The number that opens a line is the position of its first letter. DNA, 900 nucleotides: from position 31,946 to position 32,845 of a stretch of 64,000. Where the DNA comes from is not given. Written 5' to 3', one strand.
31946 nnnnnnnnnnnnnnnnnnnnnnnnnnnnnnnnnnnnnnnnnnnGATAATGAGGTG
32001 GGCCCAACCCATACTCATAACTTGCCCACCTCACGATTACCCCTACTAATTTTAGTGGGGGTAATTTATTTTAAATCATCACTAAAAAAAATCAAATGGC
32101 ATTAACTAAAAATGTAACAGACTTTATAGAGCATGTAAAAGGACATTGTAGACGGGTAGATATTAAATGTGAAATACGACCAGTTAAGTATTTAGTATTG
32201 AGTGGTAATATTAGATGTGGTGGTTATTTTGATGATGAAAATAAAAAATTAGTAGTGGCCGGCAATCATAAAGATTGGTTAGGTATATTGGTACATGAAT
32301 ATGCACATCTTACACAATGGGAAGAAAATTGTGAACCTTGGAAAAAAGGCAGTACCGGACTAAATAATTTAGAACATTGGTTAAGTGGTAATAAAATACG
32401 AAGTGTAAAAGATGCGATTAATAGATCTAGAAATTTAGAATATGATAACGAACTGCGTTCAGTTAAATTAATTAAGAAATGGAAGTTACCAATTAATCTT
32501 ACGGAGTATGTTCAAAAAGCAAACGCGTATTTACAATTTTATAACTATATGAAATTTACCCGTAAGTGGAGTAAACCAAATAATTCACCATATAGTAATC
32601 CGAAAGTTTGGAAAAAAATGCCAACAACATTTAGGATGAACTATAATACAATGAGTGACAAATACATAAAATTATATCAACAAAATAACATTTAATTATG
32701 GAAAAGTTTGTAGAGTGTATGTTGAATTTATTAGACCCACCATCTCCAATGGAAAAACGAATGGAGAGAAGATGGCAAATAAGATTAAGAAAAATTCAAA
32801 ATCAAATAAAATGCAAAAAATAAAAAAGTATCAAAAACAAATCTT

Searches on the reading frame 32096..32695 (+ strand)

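Call 8: search_protein_families(library=pfam, proteins=[window:32096-32695:+], max_evalue=0.01)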
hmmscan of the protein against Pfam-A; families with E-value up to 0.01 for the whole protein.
window:32096-32695:+ (199 aa): 1 family
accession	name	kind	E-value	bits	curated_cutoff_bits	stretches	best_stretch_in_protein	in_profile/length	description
PF20573.4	DUF6782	-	1.8e-05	24.6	27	1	34-81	60-110/241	Putative metallopeptidase family (DUF6782)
